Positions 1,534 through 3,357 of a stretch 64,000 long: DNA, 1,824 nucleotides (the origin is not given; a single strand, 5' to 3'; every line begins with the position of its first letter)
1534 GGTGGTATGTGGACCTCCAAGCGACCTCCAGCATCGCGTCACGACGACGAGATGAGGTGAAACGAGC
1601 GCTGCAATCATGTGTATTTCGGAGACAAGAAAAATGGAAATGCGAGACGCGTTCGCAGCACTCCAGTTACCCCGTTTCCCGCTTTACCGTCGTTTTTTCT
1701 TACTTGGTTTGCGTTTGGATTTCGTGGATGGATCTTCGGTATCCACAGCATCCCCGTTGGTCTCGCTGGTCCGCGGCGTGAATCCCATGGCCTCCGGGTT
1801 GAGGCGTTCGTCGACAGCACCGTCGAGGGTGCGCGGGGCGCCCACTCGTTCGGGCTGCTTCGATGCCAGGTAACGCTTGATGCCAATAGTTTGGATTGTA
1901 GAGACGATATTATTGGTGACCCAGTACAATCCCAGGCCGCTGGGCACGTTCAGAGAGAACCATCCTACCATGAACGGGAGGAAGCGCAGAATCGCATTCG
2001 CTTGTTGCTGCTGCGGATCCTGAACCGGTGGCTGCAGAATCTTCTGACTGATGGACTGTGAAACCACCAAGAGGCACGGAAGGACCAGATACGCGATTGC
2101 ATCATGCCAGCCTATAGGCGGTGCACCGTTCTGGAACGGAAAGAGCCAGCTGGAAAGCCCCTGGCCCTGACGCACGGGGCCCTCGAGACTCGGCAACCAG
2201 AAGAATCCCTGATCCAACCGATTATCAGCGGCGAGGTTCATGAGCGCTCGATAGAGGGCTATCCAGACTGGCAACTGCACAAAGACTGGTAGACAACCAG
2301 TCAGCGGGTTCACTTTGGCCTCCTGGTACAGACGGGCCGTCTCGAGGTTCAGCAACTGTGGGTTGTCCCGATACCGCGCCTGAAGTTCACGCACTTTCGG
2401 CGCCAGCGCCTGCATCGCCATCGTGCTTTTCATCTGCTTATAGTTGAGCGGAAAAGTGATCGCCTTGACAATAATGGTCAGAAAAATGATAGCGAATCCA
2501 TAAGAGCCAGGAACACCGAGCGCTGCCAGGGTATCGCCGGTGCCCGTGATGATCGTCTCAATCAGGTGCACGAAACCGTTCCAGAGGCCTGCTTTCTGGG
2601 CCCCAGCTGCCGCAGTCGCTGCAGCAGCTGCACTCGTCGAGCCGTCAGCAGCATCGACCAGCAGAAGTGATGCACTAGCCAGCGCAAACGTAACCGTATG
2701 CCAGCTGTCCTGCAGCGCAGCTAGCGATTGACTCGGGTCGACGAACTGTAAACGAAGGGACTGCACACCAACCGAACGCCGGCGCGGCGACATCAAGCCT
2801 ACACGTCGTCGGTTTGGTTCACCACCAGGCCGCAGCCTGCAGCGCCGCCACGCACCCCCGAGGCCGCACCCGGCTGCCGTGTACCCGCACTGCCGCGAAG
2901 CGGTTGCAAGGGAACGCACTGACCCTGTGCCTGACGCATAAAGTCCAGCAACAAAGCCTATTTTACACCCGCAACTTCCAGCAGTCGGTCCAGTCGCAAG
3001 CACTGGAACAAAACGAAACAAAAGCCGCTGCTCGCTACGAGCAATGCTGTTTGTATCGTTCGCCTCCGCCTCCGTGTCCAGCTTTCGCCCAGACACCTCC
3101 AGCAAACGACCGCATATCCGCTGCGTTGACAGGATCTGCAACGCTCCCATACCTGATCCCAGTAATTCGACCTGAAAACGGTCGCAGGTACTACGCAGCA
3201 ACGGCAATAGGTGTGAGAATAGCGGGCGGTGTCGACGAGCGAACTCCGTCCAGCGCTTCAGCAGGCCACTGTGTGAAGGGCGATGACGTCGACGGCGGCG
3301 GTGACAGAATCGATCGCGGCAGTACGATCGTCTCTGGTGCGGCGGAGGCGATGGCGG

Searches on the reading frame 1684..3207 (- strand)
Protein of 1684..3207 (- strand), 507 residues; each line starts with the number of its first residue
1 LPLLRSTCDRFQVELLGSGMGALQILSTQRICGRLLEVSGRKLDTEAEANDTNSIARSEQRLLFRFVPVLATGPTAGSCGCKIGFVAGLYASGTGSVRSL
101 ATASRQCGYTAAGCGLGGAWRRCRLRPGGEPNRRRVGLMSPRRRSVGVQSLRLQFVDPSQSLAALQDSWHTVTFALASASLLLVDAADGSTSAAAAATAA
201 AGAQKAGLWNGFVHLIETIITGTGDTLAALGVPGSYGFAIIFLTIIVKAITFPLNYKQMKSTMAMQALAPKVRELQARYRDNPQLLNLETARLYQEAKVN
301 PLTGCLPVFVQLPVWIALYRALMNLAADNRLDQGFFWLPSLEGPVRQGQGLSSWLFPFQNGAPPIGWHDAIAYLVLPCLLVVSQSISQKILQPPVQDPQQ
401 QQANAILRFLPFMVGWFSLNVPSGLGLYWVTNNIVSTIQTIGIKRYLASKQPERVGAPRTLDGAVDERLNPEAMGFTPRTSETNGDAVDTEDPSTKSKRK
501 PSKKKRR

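Call 20: search_protein_families(library=pfam, proteins=[window:1684-3207:-], max_evalue=0.001)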
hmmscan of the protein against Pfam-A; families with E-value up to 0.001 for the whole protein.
window:1684-3207:- (507 aa): 1 family
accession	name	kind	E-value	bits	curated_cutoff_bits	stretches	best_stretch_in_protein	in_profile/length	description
PF02096.25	60KD_IMP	-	4.1e-52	176.9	35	1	236-444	1-162/163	60Kd inner membrane protein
